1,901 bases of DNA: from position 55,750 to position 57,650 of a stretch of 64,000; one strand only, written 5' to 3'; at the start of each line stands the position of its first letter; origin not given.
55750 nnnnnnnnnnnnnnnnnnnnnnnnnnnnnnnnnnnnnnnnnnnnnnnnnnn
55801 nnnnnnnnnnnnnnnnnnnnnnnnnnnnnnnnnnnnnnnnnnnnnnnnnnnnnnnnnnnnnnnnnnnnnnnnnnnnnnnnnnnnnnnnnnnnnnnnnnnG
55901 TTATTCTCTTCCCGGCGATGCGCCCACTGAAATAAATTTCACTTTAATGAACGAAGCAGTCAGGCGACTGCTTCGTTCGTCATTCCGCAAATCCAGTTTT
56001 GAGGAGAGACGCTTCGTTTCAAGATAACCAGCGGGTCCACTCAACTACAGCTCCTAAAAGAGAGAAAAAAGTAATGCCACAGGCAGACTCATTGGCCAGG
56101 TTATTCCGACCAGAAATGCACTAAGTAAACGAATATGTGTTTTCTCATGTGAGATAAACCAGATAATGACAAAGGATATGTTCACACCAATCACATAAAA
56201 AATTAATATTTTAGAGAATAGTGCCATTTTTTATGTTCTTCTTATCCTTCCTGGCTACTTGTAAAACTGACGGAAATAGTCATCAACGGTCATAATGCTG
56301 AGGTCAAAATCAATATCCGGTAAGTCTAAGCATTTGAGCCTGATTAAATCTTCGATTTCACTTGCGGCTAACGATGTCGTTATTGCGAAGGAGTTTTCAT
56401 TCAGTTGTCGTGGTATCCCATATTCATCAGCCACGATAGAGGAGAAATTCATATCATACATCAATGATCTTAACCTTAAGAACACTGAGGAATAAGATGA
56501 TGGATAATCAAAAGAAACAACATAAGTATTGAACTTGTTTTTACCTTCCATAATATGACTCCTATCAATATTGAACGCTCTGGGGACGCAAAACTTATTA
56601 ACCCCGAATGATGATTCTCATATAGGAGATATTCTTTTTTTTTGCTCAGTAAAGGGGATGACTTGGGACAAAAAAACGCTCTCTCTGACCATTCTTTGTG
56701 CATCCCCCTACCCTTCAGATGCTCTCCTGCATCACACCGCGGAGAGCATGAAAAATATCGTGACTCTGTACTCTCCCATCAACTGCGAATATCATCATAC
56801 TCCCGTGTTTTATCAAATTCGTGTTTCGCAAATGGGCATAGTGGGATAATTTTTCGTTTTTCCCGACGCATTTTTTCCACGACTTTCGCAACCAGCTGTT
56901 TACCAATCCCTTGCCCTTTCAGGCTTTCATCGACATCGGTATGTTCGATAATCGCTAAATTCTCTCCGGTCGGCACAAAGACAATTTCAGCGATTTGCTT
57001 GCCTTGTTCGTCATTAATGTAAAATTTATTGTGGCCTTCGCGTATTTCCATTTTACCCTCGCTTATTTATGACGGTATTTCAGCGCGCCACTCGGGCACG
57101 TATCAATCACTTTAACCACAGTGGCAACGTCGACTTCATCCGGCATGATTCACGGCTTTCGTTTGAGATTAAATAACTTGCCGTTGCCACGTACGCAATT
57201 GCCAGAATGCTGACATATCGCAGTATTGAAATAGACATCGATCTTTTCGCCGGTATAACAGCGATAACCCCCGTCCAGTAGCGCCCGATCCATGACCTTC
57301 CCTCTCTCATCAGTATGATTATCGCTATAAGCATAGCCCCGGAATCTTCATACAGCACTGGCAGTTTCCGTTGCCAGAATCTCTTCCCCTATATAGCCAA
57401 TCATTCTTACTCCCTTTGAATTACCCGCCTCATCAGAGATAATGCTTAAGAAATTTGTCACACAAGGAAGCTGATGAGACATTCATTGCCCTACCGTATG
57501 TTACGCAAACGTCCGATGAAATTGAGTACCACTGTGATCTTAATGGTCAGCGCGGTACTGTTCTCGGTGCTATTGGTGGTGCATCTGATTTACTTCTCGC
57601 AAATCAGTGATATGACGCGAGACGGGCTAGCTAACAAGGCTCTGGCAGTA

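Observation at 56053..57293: Possible inactivating lesions in two small core genes: ghoT (+1 frameshift) and yjdI (in-frame TGA)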

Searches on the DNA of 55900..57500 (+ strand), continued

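Call 51: search_dna_similar(query=window:57133-57167:+, collection=ecoli_genomes, mode=near, max_evalue=10, max_rows=30)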
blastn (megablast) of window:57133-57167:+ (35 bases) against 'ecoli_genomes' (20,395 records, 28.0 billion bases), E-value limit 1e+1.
Records with a match: 1; places in all: 1; records where one place covers at least 80% of the query: 1.
Genomes with a match: 1 of 5426; with a place that covers at least 80% of the query: 1. Places per genome that has any: lowest 1, median 1, highest 1. On chromosomes: 1 places; on plasmids: 0.
Best place of each record, by identity: >=99% 1.
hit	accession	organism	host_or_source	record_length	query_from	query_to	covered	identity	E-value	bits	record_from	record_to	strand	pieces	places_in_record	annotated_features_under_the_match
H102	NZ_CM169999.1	Escherichia coli strain N96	Tibetan Pig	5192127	3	35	94%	100.0%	5e-8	62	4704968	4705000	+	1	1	yjdI: 4Fe-4S mono-cluster protein YjdI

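Call 55: get_annotated_region(hit=H102, flank=2500)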
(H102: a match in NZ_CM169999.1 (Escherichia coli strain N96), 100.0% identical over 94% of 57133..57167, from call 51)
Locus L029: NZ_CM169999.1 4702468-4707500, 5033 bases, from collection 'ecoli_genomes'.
description: Escherichia coli strain N96 chromosome, whole genome shotgun sequence
organism: Escherichia coli strain N96 (NCBI taxid 562)
replicon: chromosome; assembly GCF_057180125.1
host: Tibetan Pig; source: feces; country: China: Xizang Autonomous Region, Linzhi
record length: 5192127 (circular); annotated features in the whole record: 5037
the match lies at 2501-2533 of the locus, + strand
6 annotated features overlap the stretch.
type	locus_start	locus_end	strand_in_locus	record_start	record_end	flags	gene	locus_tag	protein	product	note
CDS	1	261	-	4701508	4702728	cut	-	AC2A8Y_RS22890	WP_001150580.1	HlyD family secretion protein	-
CDS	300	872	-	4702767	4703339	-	-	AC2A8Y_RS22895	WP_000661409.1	hypothetical protein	-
CDS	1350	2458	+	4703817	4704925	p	-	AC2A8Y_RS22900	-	IS3 family transposase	programmed frameshift; internal stop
CDS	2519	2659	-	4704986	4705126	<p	yjdI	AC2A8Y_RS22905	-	4Fe-4S mono-cluster protein YjdI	incomplete; partial in the middle of a contig; missing C-terminus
CDS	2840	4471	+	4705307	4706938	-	dcuS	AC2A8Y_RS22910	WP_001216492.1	sensor histidine kinase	-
CDS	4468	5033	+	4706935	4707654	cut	dcuR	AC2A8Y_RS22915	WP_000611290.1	two-component system response regulator DcuR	-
